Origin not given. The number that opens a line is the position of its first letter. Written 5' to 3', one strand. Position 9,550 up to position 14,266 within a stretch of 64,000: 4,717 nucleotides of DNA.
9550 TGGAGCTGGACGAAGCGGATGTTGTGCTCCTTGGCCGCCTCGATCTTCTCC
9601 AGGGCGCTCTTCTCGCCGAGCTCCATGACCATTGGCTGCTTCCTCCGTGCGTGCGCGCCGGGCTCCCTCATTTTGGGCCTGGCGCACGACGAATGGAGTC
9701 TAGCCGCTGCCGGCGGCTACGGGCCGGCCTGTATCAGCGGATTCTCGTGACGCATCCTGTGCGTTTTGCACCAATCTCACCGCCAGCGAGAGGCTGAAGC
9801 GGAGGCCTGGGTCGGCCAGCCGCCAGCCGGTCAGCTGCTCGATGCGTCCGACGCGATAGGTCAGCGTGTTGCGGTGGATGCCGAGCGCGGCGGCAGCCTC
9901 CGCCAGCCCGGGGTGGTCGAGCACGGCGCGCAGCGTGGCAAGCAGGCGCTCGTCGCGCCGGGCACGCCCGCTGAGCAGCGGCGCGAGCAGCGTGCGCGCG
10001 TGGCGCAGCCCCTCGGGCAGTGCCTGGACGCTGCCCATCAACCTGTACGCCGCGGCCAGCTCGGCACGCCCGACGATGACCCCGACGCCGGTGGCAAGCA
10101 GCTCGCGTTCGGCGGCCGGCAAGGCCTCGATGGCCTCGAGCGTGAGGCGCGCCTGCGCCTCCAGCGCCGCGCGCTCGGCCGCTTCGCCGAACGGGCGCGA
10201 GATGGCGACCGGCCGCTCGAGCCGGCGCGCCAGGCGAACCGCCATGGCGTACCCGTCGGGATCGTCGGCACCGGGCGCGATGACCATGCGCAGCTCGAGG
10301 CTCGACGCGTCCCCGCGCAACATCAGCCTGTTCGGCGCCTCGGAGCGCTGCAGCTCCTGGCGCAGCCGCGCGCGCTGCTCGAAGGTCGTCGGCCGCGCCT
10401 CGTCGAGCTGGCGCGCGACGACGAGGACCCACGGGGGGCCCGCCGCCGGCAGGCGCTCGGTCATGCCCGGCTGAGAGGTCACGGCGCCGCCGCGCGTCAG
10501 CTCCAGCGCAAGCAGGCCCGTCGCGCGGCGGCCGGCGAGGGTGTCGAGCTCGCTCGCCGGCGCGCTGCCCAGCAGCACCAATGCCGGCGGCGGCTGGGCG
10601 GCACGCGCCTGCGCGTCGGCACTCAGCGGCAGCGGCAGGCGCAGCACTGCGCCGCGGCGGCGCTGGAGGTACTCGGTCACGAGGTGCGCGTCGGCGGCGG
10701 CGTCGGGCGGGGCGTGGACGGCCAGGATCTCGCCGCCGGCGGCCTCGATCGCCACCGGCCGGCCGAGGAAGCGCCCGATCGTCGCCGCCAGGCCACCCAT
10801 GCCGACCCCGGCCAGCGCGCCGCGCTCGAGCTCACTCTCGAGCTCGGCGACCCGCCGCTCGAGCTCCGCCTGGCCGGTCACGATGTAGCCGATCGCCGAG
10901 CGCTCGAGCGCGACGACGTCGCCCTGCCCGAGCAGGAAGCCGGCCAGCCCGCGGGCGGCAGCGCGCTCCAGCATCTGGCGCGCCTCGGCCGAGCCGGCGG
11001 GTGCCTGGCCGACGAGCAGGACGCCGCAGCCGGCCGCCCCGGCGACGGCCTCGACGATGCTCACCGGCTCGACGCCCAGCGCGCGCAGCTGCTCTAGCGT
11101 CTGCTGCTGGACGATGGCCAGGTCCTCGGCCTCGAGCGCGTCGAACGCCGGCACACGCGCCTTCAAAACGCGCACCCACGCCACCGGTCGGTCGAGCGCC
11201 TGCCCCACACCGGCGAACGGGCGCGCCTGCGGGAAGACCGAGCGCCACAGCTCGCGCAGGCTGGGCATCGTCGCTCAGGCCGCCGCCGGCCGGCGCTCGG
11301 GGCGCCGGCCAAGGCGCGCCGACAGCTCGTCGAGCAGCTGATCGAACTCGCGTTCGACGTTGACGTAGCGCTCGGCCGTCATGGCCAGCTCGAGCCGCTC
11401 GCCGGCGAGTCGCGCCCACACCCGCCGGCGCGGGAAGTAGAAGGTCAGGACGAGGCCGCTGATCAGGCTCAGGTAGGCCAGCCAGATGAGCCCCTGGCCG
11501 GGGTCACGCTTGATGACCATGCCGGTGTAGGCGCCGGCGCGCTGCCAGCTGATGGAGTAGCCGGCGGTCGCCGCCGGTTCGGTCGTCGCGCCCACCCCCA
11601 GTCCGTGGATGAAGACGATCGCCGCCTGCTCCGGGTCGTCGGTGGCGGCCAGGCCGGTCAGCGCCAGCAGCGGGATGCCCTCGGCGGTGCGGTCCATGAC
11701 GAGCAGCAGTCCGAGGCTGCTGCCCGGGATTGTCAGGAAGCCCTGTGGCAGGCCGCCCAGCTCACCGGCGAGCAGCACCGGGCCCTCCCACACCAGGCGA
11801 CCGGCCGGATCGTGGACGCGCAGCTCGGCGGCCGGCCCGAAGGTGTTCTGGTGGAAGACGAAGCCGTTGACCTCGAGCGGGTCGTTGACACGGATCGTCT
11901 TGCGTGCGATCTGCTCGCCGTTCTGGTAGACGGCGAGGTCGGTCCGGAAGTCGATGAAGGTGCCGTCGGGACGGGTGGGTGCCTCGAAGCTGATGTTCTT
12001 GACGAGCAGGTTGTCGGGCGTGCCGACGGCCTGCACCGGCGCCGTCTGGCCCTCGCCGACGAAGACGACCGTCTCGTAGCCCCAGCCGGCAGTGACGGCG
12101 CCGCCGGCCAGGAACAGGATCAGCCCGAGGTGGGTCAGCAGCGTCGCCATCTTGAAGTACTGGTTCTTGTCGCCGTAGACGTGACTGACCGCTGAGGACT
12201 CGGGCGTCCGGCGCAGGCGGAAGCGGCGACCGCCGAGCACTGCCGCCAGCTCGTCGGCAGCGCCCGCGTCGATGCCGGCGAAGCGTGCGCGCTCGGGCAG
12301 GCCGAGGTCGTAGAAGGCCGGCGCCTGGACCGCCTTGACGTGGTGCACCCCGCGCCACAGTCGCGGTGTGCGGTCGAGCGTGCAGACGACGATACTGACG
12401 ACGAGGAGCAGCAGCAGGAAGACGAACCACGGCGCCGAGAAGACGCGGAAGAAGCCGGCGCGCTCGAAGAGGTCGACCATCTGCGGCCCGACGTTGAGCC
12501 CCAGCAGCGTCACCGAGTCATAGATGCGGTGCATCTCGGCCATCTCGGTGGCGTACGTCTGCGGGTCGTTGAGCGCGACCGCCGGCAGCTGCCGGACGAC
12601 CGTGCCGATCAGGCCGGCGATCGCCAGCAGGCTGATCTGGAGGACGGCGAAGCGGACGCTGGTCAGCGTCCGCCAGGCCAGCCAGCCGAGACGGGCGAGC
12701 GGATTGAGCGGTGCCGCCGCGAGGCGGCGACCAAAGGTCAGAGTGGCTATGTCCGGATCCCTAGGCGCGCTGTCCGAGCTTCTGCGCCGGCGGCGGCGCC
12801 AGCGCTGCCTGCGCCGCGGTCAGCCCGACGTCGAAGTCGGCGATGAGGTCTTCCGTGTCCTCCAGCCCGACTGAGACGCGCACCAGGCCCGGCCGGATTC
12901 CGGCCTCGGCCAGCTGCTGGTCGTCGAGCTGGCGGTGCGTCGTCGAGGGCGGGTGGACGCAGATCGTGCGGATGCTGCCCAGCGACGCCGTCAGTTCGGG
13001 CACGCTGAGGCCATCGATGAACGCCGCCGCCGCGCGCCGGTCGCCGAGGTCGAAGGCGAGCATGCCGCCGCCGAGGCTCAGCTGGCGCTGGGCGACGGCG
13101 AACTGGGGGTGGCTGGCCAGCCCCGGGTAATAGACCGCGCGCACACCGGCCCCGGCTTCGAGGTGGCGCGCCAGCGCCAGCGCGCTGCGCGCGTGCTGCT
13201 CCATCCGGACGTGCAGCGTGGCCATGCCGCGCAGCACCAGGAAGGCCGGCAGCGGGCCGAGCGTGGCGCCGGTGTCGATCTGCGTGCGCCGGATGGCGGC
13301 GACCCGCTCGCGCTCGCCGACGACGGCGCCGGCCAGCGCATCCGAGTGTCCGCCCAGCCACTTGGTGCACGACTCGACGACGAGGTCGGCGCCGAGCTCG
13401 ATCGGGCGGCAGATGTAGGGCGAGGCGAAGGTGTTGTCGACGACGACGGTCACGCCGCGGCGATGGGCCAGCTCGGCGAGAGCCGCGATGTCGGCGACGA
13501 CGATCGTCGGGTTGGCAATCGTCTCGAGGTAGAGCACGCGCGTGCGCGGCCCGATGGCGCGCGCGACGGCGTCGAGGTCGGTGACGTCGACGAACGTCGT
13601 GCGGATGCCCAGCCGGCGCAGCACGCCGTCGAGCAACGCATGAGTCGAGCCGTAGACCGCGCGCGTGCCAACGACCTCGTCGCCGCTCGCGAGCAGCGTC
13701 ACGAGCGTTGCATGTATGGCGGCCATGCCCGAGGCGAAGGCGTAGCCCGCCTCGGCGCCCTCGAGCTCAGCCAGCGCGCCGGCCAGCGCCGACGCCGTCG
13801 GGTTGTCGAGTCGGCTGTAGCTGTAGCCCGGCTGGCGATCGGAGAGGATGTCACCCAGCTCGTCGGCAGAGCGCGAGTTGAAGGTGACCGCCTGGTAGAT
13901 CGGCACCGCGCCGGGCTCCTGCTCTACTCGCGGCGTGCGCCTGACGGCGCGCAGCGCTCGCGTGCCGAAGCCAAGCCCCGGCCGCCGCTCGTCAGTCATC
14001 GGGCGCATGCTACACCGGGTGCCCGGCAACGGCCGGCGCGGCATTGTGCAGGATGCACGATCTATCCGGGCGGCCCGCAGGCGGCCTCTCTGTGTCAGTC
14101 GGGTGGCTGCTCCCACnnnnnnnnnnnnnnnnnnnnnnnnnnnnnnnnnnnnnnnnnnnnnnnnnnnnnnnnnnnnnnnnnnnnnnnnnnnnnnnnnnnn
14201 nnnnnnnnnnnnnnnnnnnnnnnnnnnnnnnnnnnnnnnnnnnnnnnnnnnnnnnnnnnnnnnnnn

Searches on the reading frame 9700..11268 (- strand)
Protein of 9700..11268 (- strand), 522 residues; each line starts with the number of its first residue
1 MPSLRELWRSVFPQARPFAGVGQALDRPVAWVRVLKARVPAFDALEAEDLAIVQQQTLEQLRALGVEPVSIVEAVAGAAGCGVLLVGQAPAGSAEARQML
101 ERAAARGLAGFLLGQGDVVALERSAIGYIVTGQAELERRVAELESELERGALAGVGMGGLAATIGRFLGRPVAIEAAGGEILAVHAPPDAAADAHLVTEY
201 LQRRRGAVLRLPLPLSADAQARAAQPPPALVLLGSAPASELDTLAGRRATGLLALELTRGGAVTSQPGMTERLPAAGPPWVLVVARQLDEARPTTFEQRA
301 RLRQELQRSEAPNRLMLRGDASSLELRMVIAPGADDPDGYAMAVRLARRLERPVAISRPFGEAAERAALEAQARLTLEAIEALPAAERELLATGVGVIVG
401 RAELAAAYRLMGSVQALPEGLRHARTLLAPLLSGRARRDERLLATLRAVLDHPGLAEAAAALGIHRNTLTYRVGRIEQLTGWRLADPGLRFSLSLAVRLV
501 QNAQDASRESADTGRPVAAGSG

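Call 48: search_protein_families(library=pfam, proteins=[window:9700-11268:-], max_evalue=0.0001)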
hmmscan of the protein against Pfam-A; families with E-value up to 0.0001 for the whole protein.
window:9700-11268:- (522 aa): 1 family
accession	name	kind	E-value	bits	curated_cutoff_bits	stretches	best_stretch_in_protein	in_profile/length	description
PF13556.12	HTH_30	-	7.4e-19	67.7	27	1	442-498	1-58/59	PucR C-terminal helix-turn-helix domain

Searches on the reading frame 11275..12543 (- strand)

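Call 48: search_protein_families(library=pfam, proteins=[window:11275-12543:-], max_evalue=0.0001)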
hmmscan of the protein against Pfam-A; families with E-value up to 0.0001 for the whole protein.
window:11275-12543:- (422 aa): 1 family
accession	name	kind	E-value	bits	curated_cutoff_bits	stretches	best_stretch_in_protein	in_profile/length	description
PF05140.19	ResB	-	1.3e-58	199.5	24.6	1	19-392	38-476/486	ResB-like family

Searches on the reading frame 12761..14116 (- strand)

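Call 48: search_protein_families(library=pfam, proteins=[window:12761-14116:-], max_evalue=0.0001)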
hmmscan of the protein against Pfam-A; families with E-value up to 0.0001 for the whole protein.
window:12761-14116:- (451 aa): 5 families
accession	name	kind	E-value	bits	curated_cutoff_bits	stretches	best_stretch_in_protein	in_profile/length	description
PF01053.26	Cys_Met_Meta_PP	-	1.8e-127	425.5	27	1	54-432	4-380/381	Cys/Met metabolism PLP-dependent enzyme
PF01041.23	DegT_DnrJ_EryC1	-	1.1e-07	31.9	19.8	1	106-228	24-146/360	DegT/DnrJ/EryC1/StrS aminotransferase family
PF00155.27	Aminotran_1_2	-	6.2e-07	29.4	19.7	1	108-231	44-189/361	Aminotransferase class I and II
PF00266.25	Aminotran_5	-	1.6e-06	27.8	21.5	1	133-255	76-204/371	Aminotransferase class-V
PF06838.17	Met_gamma_lyase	-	1.7e-05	24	24.2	1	93-274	45-245/405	Methionine gamma-lyase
